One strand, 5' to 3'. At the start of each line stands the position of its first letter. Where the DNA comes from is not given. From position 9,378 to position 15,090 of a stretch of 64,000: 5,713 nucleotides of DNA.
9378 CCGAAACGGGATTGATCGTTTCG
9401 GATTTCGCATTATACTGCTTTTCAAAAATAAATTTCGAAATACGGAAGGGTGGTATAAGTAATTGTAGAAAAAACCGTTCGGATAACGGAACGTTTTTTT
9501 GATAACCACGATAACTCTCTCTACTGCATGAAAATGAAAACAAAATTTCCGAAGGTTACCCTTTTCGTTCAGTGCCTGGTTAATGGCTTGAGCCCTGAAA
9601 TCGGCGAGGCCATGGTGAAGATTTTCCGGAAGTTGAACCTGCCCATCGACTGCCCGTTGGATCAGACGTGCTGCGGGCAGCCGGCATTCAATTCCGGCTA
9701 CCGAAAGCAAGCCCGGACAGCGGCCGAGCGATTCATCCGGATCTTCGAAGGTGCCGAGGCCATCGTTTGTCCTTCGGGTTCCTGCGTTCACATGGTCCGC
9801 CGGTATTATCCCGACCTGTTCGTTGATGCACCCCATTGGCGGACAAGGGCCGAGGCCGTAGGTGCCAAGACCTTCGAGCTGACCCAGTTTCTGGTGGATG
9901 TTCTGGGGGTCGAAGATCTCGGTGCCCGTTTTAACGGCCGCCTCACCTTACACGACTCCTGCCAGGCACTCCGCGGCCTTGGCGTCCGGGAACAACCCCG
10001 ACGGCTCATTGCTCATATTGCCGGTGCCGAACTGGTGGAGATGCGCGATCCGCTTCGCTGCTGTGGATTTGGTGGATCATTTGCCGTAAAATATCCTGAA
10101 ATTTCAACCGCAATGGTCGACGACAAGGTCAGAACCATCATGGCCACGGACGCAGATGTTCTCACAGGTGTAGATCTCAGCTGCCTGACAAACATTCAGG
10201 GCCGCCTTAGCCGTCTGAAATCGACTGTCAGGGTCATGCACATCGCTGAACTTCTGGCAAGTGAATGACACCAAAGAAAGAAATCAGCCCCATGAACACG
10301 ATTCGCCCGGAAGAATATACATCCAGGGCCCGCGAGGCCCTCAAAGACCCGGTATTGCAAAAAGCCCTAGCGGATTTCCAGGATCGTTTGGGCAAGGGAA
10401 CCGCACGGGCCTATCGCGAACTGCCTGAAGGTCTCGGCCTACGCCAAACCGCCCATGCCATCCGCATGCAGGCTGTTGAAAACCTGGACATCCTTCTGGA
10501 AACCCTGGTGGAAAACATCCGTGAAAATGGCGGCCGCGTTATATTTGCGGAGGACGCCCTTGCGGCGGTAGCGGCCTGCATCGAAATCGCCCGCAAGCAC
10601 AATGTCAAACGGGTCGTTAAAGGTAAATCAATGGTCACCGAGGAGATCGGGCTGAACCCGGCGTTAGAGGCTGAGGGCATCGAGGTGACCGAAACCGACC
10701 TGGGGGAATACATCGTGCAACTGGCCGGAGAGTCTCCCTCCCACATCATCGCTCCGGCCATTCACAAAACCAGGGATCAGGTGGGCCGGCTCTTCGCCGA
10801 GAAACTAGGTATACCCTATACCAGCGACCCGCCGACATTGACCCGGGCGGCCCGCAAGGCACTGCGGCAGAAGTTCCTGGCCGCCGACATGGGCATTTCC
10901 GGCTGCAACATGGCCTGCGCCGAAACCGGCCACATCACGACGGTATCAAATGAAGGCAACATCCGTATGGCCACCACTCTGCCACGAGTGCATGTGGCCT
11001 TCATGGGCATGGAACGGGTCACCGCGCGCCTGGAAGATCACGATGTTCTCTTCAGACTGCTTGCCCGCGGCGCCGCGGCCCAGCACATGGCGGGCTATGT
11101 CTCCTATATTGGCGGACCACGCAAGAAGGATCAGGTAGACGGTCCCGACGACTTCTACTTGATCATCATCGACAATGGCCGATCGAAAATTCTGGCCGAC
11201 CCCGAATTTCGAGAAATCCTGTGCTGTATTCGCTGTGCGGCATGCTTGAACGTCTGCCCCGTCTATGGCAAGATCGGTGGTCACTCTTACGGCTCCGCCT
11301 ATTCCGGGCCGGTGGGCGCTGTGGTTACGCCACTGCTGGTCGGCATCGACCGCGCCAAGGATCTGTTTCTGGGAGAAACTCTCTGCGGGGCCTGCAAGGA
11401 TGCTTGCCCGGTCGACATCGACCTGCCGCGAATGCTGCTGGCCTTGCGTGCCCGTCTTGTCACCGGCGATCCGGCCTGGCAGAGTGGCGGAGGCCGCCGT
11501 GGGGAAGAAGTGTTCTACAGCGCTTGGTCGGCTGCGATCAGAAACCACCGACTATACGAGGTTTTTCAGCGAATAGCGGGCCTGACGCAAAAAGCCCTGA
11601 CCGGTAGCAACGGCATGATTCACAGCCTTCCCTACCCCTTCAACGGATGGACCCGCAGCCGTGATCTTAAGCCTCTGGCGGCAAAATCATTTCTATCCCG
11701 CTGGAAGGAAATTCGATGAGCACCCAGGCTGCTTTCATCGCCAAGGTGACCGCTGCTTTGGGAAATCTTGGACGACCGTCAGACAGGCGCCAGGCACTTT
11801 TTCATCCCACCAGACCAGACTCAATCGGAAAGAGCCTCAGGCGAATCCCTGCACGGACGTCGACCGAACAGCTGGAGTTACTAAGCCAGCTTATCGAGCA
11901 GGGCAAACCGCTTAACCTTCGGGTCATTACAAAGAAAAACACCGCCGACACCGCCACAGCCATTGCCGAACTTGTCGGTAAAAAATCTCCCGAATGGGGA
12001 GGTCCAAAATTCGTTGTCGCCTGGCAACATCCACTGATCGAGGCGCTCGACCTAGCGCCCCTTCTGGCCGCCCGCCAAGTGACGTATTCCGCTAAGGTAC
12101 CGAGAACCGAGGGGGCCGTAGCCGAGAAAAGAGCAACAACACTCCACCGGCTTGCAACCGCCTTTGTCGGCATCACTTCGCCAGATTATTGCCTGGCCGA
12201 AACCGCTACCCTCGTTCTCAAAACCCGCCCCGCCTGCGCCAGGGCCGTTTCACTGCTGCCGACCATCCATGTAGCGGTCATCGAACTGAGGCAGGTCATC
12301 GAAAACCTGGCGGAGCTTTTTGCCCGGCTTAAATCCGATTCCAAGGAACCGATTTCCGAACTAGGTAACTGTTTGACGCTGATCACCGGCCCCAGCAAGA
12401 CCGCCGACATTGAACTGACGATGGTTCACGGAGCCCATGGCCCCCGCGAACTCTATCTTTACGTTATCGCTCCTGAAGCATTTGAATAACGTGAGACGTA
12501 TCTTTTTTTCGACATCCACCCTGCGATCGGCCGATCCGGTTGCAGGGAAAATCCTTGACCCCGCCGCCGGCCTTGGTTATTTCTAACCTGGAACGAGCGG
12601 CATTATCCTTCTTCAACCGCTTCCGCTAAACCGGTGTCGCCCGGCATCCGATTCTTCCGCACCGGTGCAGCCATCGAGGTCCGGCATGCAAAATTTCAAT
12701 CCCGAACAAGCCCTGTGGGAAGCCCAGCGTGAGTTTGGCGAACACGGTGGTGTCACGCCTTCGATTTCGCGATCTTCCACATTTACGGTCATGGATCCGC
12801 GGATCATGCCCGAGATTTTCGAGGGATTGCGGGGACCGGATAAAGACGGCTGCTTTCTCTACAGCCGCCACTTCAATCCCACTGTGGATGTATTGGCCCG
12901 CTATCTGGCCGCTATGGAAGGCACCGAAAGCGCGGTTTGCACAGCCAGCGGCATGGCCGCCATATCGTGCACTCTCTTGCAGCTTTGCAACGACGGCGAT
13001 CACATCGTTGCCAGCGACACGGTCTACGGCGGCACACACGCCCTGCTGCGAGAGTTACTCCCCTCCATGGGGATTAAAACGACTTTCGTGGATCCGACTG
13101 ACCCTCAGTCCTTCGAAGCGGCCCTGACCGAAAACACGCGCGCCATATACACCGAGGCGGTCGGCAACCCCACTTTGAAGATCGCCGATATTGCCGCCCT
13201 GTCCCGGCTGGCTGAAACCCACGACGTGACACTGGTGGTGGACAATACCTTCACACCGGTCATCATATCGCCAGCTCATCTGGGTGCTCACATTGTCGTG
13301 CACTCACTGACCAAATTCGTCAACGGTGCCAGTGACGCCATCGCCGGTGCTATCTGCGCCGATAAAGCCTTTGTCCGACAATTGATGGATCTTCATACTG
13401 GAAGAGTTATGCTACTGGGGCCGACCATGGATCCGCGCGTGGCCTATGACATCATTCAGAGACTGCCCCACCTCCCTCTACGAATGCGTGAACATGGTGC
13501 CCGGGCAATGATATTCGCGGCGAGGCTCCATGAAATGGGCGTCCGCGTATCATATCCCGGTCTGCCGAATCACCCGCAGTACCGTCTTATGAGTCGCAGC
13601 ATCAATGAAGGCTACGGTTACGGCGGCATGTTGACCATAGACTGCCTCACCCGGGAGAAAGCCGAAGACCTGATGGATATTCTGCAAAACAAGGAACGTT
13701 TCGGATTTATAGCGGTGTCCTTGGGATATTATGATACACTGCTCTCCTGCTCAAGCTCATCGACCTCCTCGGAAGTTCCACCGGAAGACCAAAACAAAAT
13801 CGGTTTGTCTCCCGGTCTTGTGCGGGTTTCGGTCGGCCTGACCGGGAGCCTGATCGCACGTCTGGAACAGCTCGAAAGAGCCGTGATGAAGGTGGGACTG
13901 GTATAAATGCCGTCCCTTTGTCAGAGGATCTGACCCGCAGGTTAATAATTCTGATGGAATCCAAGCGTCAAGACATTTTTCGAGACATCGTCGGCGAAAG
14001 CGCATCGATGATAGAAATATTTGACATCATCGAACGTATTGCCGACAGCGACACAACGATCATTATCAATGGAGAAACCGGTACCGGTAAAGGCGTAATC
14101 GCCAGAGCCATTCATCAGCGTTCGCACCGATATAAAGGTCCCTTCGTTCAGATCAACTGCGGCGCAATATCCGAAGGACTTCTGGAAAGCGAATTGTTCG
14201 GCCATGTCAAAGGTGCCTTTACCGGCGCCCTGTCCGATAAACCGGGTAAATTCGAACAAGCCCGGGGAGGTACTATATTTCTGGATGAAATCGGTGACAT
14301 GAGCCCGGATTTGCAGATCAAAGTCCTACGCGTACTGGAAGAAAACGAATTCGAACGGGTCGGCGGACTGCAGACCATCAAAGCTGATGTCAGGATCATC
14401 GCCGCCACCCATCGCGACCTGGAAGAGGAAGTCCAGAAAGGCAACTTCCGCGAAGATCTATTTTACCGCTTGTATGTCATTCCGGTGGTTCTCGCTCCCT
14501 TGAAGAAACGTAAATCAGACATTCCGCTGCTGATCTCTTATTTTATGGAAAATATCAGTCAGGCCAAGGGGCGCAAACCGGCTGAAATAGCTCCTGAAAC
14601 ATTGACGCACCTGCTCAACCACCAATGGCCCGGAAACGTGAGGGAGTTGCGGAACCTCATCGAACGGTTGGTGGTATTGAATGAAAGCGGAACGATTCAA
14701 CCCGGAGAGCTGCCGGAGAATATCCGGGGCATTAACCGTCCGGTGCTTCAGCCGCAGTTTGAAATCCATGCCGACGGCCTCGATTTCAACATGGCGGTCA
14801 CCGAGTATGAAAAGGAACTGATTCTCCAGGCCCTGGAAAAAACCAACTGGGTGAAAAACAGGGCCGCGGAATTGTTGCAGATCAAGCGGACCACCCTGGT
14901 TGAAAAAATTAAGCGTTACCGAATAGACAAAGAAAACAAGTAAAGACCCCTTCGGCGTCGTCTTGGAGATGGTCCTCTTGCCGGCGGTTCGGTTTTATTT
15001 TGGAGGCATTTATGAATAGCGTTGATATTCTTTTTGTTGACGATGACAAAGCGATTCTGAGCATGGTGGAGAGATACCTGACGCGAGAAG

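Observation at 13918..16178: Complementary tandem sigma-54 activators: a candidate split, hetero-oligomeric enhancer-binding protein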

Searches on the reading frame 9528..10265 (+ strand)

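Call 54: search_protein_families(library=pfam, proteins=[window:9528-10265:+], max_evalue=0.0001)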
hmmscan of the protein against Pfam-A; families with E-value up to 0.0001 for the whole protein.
window:9528-10265:+ (246 aa): 1 family
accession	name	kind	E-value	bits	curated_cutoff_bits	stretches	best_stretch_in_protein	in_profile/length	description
PF02754.22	CCG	-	3.7e-31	107.5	20.6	2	140-223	2-84/85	Cysteine-rich domain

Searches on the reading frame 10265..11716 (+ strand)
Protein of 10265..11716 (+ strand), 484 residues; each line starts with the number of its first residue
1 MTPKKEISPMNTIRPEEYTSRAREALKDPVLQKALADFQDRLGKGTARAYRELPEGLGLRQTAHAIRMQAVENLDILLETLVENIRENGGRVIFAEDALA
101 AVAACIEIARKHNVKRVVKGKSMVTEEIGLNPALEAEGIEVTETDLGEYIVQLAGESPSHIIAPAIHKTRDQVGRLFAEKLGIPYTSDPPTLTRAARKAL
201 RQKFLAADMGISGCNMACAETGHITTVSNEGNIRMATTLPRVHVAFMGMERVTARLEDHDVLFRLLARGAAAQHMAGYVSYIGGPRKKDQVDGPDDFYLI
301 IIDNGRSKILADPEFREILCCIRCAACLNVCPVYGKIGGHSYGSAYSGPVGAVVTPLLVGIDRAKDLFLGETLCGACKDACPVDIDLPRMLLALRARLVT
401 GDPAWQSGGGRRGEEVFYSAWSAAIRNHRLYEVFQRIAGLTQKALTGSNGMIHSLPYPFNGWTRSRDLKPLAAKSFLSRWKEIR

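Call 54: search_protein_families(library=pfam, proteins=[window:10265-11716:+], max_evalue=0.0001)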
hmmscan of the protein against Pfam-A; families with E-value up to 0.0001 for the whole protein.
window:10265-11716:+ (484 aa): 4 families
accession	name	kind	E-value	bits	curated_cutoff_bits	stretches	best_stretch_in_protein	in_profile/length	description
PF02589.21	LUD_dom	-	4e-44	151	22.6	1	78-302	1-189/189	LUD domain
PF13183.11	Fer4_8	-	1e-09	39.2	27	1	319-385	3-68/68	4Fe-4S dicluster domain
PF13237.11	Fer4_10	-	2.1e-06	28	25.5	0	320-340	8-29/53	4Fe-4S dicluster domain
PF11870.13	LutB_C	-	1.4e-05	25.8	26.8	1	407-482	20-85/88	Lactate utilisation protein B, C-terminal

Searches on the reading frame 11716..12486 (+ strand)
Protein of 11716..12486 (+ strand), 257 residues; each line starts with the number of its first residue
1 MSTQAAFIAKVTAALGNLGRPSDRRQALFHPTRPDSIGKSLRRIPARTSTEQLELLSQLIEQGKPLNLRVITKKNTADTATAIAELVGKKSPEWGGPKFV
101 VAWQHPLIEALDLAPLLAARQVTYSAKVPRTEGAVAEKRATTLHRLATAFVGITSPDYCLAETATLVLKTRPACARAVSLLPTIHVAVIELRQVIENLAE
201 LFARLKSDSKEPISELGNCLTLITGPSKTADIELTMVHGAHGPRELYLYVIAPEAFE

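Call 54: search_protein_families(library=pfam, proteins=[window:11716-12486:+], max_evalue=0.0001)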
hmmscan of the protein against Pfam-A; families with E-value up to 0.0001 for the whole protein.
window:11716-12486:+ (257 aa): 1 family
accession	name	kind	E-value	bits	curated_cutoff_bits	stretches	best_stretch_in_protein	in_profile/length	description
PF02589.21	LUD_dom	-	3.4e-29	102.3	22.6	1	58-251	3-189/189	LUD domain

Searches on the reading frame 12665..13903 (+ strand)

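Call 3: search_protein_families(library=pfam, proteins=[window:12665-13903:+], max_evalue=0.01)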
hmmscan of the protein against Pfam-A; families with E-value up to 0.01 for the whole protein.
window:12665-13903:+ (413 aa): 5 families
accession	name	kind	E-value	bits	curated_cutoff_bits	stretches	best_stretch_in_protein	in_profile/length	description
PF01053.26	Cys_Met_Meta_PP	-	1.8e-88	297.1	27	1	25-392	13-366/381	Cys/Met metabolism PLP-dependent enzyme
PF00155.27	Aminotran_1_2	-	1.8e-08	34.4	19.7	1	84-293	62-295/361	Aminotransferase class I and II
PF01041.23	DegT_DnrJ_EryC1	-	1.2e-06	28.4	19.8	1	72-193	24-145/360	DegT/DnrJ/EryC1/StrS aminotransferase family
PF00266.25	Aminotran_5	-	0.0025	17.3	21.5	1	93-194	70-176/371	Aminotransferase class-V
PF01212.27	Beta_elim_lyase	-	0.003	17.4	27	1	71-194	31-169/288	Beta-eliminating lyase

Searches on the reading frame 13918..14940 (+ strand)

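Call 3: search_protein_families(library=pfam, proteins=[window:13918-14940:+], max_evalue=0.01)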
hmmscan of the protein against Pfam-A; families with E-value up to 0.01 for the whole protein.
window:13918-14940:+ (341 aa): 11 families
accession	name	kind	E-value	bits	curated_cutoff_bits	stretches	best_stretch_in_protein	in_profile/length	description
PF00158.32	Sigma54_activat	-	1.3e-71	240.1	20.2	1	24-190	1-167/168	Sigma-54 interaction domain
PF25601.1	AAA_lid_14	-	3.4e-25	88.1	27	1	197-271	2-76/87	AAA+ ATPase lid domain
PF14532.12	Sigma54_activ_2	-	8.2e-18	65.4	25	1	25-194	1-137/138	Sigma-54 interaction domain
PF02954.25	HTH_8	-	3.7e-14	52.6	22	1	295-334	3-42/42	Bacterial regulatory protein, Fis family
PF07728.20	AAA_5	-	9.4e-08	32.6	22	1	48-167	2-124/139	AAA domain (dynein-related subfamily)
PF00004.35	AAA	-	1.8e-06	28.9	21.2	1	49-180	2-121/131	ATPase family associated with various cellular activities (AAA)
PF07724.20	AAA_2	-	3.2e-05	24.4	27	1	46-167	4-126/166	AAA domain (Cdc48 subfamily)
PF13191.12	AAA_16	-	0.0004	21.4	32.6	1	33-114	11-91/167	AAA ATPase domain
PF01078.27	Mg_chelatase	-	0.003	17.4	20.3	0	103-163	93-155/207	Magnesium chelatase, subunit ChlI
PF18024.7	HTH_50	-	0.0049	17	27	0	294-336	8-49/50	Helix-turn-helix domain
PF00493.29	MCM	-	0.008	15.7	23.3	0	44-165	56-172/224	MCM P-loop domain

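Call 4: search_protein_families(library=ncbifam, proteins=[window:13918-14940:+], max_evalue=0.01)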
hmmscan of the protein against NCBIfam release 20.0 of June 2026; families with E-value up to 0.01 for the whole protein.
window:13918-14940:+ (341 aa): 29 families (the best 25 are shown)
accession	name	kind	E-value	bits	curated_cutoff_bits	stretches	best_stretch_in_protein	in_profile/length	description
TIGR01817.1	nifA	equivalog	6.5e-113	378.3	528.85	2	13-264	187-437/534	nif-specific transcriptional activator NifA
NF041552.1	TF_PrdR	equivalog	1.4e-111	373.7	795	1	13-334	258-576/577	sigma-54 dependent transcriptional regulator PrdR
NF008469.0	PRK11361.1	equivalog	3.9e-103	345.6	714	1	22-338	143-458/461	acetoacetate metabolism transcriptional regulator AtoC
TIGR01818.1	ntrC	equivalog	3.4e-102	342.6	558.6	1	20-332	132-461/463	nitrogen regulation protein NR(I)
NF038308.1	RNA_repair_RtcR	equivalog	3e-99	333.3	650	1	21-334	179-516/530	RNA repair transcriptional activator RtcR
NF003451.0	PRK05022.1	equivalog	5.9e-96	322.2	476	1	21-336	189-510/512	nitric oxide reductase transcriptional regulator NorR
TIGR02915.1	PEP_resp_reg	equivalog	3.3e-93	313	502.6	1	15-336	132-444/445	PEP-CTERM-box response regulator transcription factor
NF011958.0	PRK15429.1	equivalog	1.9e-89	301.1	830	1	20-339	377-689/692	formate hydrogenlyase transcriptional activator FlhA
NF050807.1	TransRegFlbDCaul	equivalog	2.7e-89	300.1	750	1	22-335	118-439/454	sigma-54-dependent transcriptional regulator FlbD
NF007689.0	PRK10365.1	equivalog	3e-87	293.2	760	1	23-333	140-441/441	sigma-54-dependent response regulator transcription factor ZraR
NF008176.1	PRK10923.1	equivalog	9.3e-86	288.2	620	1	20-334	136-466/469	nitrogen regulation protein NR(I)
NF041906.1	V4R_TF_MobR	exception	9e-85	285.2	999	1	18-334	228-544/544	phenol degradation transcriptional regulator MobR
TIGR02974.1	phageshock_pspF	equivalog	3.7e-84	282.8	443.55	2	24-255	1-233/336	phage shock protein operon transcriptional activator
TIGR02329.1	propionate_PrpR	equivalog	1.1e-83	281.7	499.2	1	21-332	211-525/526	propionate catabolism operon regulatory protein PrpR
NF041946.1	LuxO_transreg_Vib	equivalog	1.5e-82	277.9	800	1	18-334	129-460/463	quorum-sensing sigma-54 dependent transcriptional regulator LuxO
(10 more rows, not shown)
